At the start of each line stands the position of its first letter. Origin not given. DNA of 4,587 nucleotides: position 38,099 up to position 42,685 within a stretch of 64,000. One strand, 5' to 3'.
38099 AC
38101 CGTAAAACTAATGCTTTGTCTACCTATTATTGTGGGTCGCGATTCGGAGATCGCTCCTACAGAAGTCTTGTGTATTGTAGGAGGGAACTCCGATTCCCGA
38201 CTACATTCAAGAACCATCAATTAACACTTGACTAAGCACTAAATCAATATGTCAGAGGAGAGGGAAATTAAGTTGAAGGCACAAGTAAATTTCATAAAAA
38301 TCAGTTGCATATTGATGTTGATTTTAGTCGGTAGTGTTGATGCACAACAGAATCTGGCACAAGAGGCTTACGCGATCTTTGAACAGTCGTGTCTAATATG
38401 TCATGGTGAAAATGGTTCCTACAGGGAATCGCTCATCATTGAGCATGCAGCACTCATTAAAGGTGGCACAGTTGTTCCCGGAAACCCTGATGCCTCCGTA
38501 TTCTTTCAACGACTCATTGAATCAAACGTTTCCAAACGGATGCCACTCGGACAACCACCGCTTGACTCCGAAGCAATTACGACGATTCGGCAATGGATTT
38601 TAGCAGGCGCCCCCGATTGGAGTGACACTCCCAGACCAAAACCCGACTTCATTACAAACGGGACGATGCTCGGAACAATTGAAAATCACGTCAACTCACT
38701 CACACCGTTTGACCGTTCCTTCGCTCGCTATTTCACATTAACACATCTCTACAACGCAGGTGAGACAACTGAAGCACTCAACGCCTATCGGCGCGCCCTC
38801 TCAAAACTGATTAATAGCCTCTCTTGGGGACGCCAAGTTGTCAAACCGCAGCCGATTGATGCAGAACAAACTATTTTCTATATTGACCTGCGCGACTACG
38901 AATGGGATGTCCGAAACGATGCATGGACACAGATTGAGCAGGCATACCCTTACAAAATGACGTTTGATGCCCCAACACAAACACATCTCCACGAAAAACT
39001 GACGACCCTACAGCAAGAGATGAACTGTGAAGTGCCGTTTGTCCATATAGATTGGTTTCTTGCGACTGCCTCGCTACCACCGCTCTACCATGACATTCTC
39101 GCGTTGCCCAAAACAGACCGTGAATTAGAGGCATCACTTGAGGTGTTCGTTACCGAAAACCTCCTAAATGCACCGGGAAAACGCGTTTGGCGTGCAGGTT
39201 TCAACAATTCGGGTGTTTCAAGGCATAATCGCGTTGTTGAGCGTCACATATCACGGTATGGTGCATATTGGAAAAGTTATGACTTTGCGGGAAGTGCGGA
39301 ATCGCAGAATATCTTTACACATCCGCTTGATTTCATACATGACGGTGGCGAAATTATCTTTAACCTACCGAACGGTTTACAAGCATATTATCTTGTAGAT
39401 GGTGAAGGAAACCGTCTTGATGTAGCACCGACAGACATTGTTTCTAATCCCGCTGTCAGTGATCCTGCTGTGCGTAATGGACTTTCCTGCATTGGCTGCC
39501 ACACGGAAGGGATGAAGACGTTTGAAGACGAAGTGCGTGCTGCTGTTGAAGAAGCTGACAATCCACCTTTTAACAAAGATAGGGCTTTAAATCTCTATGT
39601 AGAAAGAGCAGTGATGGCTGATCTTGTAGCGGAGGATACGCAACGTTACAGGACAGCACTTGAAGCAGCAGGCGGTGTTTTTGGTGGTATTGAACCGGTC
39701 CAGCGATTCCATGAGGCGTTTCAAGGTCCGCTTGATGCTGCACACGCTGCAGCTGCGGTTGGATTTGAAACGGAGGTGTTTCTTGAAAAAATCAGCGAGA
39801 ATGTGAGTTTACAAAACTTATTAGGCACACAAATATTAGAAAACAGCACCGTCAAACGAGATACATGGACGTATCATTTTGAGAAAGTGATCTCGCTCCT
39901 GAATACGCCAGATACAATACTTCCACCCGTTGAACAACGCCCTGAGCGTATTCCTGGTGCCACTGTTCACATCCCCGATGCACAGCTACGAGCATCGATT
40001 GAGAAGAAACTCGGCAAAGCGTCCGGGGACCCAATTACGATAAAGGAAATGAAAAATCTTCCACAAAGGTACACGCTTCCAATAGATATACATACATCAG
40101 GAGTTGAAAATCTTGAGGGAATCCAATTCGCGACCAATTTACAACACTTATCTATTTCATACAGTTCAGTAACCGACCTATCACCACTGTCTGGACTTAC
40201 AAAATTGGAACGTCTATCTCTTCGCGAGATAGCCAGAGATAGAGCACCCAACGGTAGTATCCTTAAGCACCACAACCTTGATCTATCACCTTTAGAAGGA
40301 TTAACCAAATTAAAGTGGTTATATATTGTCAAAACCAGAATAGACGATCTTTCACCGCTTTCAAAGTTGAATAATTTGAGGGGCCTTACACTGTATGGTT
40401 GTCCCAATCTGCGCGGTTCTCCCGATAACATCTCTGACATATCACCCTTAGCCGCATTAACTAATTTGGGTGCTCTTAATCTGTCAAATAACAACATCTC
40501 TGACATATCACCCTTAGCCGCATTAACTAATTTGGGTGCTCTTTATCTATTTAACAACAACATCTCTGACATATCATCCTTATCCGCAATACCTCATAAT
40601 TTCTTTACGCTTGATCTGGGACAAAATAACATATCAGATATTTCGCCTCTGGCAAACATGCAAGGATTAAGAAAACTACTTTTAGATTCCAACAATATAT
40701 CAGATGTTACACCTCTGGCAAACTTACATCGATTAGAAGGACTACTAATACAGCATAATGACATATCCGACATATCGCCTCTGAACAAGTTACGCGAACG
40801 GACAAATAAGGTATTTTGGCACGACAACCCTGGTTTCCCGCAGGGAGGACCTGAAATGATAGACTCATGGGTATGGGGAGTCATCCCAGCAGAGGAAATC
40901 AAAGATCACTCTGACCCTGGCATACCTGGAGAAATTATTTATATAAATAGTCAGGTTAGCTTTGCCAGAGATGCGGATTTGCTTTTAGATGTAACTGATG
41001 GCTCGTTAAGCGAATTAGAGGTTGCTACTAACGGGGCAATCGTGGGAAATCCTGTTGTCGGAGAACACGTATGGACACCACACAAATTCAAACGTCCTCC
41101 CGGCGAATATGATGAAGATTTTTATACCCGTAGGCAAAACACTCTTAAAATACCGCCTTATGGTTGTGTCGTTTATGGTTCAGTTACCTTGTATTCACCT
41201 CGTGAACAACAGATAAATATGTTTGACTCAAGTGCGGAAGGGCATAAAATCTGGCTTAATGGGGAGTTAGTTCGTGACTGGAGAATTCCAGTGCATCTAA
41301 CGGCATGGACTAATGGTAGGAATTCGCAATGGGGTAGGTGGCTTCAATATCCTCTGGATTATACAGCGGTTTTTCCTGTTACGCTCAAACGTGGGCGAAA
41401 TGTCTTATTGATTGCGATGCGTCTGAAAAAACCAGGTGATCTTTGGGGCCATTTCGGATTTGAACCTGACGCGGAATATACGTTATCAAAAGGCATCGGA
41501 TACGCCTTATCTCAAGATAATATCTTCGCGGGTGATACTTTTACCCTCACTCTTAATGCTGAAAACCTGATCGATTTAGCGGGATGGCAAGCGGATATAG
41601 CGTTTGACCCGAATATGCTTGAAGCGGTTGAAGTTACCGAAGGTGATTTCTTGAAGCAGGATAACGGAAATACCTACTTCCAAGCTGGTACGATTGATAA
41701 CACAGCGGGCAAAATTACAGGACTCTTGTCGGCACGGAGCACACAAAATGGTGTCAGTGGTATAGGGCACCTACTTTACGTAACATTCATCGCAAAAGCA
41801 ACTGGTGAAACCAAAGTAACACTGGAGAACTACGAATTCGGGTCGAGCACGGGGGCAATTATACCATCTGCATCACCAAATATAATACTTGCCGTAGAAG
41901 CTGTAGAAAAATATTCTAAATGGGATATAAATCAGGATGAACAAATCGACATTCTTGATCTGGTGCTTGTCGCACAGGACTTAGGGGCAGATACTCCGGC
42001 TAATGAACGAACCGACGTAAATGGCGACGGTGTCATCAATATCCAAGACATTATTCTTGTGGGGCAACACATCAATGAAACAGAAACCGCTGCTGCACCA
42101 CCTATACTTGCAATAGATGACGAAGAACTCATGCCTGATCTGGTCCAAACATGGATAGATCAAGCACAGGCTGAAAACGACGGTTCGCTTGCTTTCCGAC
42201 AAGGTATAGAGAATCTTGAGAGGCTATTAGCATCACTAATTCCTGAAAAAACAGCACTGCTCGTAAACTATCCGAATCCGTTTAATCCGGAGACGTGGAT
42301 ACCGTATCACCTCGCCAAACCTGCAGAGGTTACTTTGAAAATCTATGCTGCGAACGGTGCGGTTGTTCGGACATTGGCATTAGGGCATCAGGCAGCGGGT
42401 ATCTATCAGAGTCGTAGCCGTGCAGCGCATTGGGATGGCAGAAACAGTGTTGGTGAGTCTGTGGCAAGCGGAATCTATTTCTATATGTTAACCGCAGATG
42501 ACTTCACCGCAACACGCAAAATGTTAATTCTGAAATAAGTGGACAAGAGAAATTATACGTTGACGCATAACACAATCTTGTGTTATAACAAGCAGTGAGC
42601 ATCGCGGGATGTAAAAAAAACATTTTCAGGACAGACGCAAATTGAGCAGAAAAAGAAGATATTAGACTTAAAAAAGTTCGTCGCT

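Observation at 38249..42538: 1429-aa secreted mosaic protein combining a cytochrome-c (PSCyt1, CxxCH) module, LRRs, a cohesin and a dockerin, ending in a T9SS sorting tail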

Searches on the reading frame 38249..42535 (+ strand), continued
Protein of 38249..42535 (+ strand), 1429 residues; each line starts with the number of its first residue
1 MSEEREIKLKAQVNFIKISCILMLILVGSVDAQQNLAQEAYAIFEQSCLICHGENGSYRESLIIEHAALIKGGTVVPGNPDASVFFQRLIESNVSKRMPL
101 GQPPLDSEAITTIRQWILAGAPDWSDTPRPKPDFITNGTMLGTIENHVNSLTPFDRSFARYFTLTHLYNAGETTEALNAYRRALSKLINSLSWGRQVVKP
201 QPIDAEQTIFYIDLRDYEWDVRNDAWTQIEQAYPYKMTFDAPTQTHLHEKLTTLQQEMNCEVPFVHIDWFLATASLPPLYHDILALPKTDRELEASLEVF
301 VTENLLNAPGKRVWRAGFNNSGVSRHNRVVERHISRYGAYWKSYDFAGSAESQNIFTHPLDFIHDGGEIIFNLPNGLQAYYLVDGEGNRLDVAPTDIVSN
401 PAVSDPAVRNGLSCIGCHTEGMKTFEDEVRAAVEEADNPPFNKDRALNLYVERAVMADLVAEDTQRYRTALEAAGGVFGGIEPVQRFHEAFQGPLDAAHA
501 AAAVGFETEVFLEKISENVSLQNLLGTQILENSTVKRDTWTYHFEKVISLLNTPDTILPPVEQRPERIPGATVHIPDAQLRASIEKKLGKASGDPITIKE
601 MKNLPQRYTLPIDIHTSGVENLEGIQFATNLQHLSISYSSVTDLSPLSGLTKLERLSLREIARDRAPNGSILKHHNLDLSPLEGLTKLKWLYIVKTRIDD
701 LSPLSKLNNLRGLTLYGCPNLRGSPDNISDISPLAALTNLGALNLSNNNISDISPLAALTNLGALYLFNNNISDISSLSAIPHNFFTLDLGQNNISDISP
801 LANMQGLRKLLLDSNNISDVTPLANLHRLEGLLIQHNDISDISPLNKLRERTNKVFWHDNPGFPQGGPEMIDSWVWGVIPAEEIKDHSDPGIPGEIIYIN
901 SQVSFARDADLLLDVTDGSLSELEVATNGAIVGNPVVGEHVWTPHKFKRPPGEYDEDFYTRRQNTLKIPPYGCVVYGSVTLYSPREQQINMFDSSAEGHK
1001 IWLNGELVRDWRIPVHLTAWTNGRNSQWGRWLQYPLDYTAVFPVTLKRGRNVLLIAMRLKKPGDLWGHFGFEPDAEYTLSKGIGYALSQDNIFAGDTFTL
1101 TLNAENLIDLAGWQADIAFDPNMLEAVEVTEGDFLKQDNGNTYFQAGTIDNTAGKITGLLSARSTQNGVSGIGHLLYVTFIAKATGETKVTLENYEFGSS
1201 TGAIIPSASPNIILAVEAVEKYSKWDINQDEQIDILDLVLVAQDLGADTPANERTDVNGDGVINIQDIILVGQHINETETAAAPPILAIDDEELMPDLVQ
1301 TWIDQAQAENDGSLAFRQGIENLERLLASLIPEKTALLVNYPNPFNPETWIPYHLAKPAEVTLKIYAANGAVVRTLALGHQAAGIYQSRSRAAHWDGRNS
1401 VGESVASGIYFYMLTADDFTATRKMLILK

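Call 82: find_encoding_contigs(protein=P0001, flank=3000, max_places=2)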
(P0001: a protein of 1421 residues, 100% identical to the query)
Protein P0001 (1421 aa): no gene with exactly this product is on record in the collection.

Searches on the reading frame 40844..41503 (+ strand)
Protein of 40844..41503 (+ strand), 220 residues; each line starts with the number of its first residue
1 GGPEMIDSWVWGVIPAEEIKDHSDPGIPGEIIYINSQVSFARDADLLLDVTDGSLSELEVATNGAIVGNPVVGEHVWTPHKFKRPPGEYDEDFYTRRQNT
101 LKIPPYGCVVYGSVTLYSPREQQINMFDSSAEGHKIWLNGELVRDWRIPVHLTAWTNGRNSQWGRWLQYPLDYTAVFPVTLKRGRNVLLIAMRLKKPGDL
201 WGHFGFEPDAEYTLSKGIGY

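Call 62: search_solved_structures(query=window:40844-41503:+, max_evalue=10)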
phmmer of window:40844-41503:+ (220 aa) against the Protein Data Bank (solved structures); distinct sequences matched with E-value up to 10: 1.
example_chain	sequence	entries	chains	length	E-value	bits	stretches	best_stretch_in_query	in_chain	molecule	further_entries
4tz9_A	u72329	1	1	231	1.5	11.2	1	136-177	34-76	Class B metallo-beta-lactamase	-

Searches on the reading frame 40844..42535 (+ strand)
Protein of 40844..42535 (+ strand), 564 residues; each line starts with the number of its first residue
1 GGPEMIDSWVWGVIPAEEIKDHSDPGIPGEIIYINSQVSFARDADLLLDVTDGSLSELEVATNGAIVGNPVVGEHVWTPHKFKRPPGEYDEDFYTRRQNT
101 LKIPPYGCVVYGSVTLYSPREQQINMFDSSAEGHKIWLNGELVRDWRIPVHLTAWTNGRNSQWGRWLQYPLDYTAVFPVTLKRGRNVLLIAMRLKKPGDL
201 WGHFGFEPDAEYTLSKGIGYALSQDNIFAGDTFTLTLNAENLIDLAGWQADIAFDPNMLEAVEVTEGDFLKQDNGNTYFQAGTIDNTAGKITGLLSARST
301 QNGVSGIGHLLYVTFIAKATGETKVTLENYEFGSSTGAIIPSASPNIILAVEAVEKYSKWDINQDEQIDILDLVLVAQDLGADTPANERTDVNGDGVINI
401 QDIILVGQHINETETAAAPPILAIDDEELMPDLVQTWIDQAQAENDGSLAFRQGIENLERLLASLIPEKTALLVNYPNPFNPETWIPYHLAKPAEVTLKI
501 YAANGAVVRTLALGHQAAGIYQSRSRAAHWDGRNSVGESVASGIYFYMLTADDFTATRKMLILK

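Call 59: predict_structure(alignment_id=A3)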
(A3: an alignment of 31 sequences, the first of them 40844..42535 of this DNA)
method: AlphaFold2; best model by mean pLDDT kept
length: 564 residues; sequences in the alignment: 31
mean_pLDDT: 69.0   pTM: 0.45
mean pLDDT of the five models: 69.0, 68.4, 66.9, 64.5, 61.3
residues with pLDDT >= 90: 85; 70-90: 198; 50-70: 181; < 50: 100
segments of 3 or more residues with pLDDT < 50: 22-37, 151-156, 158-170, 416-425, 444-446, 466-485, 503-505, 523-530, 537-539, 542-546, 557-564
pLDDT, mean of each block of 10 residues (from residue 1): 65 78 43 45 77 87 82 80 56 67 76 84 86 85 78 47 43 74 87 71 80 71 77 87 85 95 93 86 94 91 83 91 88 82 76 63 74 67 60 66 67 55 51 64 51 54 45 29 47 68 54 65 40 50 53 55 43
secondary structure, 60 per line:
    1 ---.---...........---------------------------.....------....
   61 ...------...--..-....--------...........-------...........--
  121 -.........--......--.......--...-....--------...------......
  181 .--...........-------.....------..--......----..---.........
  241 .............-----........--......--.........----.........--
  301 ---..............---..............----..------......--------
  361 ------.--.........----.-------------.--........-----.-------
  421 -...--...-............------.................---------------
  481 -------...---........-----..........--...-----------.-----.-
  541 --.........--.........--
elements in order: E8-15 H46-50 H57-63 E70-72 E78-81 H90-100 E108-118 E122-130 E133-138 E141-147 H154-157 E175-181 E184-194 E202-206 E217-222 E232-253 E259-266 H269-274 E277-285 E290-298 E304-317 E321-334 E347-352 H370-378 H400-407 E422-424 E427-429 H431-442 H449-465 E488-490 E494-501 E507-516 E519-521 E543-551 E554-562

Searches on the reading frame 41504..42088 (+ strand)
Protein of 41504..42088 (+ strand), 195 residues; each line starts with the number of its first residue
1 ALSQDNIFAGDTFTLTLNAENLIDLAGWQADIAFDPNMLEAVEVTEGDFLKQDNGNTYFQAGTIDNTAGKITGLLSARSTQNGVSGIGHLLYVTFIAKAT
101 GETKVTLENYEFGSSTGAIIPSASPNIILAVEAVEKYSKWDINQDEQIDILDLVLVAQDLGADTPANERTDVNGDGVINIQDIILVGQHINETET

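Call 61: search_solved_structures(query=window:41504-42088:+, max_evalue=1)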
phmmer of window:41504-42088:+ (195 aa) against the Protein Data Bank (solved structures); distinct sequences matched with E-value up to 1: 31.
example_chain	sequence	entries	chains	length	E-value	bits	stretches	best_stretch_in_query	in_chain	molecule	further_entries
2y3n_B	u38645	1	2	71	9.7e-07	32.2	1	139-194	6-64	CELLULOSOMAL FAMILY-48 PROCESSIVE GLYCOSIDE HYDROLASE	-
3kcp_A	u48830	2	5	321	1.8e-06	31.3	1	141-193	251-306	Cellulosomal-scaffolding protein A | Cellulosome anchoring protein cohesin region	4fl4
5g5d_A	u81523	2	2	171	0.0017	21.6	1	4-48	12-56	CELLULOSOME ANCHORING PROTEIN COHESIN REGION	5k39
3l8q_A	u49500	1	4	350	0.0028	21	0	7-49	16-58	Cellulosomal scaffoldin adaptor protein B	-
2b59_B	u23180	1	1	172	0.0051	20.1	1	140-193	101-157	Cellulosomal scaffolding protein A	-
5lxv_B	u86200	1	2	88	0.008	19.5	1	141-189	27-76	Carbohydrate-binding protein WP_009985128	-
4u3s_B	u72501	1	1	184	0.013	18.8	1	76-193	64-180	Cellulosomal scaffoldin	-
5g5d_B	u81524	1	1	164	0.017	18.4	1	142-193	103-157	CELLULOSOMAL-SCAFFOLDING PROTEIN A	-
1tyj_A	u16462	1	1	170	0.034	17.4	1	1-102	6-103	cellulosomal scaffoldin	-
5k39_B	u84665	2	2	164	0.037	17.3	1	114-192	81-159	Dockerin module from a protein of unknown function | Ig domain protein group 2 domain protein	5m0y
2y3n_A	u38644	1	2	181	0.041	17.2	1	1-102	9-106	CELLULOSOMAL SCAFFOLDIN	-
2jnk_A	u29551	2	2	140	0.049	16.9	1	137-190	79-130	Hyalurononglucosaminidase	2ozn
4wi0_B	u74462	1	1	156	0.057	16.7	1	76-192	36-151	Cellulosomal scaffoldin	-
6kg9_A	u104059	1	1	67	0.072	16.3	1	140-187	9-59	And cellulose-binding endoglucanase family 9 CelL ortholog dockerin domain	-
1ys1_X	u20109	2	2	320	0.085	16.1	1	75-134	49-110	Lipase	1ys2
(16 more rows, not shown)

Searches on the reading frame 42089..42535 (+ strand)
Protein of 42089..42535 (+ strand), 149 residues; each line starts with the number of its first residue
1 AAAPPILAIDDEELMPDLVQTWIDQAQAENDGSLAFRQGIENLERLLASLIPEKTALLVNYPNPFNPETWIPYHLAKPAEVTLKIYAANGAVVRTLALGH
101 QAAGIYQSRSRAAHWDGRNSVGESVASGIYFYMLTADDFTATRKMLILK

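Call 63: search_solved_structures(query=window:42089-42535:+, max_evalue=10)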
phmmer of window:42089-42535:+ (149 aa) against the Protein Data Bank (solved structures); distinct sequences matched with E-value up to 10: 4.
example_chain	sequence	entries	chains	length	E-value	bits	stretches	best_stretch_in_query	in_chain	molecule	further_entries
7eh9_A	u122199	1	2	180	0.0011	22.4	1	73-138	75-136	Basal-body rod modification protein FlgD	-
7bhq_A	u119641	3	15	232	0.0015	21.8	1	73-138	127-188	Basal-body rod modification protein FlgD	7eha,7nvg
3osv_A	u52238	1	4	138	0.034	17.5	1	79-133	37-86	Flagellar basal-body rod modification protein FlgD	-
3c12_A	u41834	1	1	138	0.97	12.8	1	81-143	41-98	Flagellar protein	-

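Call 79: find_homologous_proteins(query=window:42089-42535:+, max_evalue=0.00001)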
Query window:42089-42535:+ (149 aa): 3939 proteins with E <= 0.00001 among 4109 candidates; the best 120 are listed.
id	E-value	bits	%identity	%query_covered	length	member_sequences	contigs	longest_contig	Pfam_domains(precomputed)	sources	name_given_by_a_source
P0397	2.2e-76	273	83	100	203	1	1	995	PF00404.25,PF18962.8,PF13860.13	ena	-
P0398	3.6e-74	265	81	100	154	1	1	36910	PF18962.8,PF13860.13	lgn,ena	-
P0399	1.1e-73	264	80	100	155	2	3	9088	PF13860.13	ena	-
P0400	1.0e-71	258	79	100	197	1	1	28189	PF13860.13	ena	-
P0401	1.1e-70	254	79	100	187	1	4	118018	PF13860.13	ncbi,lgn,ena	-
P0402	2.1e-69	250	77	100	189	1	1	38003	PF13860.13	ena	-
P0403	6.7e-69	248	72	99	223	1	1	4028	PF00404.25,PF18962.8,PF13860.13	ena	-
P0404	1.9e-68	247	75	99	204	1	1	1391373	PF13585.13,PF00404.25,PF18962.8,PF13860.13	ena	-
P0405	2.4e-68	247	75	100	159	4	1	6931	PF18962.8,PF13860.13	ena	-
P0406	8.6e-68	245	76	100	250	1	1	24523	PF00404.25,PF13860.13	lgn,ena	-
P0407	1.5e-66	241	74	100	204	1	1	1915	PF13860.13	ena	-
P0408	2.7e-66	240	74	100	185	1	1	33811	PF18962.8,PF13860.13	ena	-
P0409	3.7e-66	240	74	99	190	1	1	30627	PF13860.13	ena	-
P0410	4.0e-66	239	75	99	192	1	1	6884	PF00404.25,PF13860.13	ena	-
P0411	5.1e-66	239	73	100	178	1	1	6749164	PF13860.13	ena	-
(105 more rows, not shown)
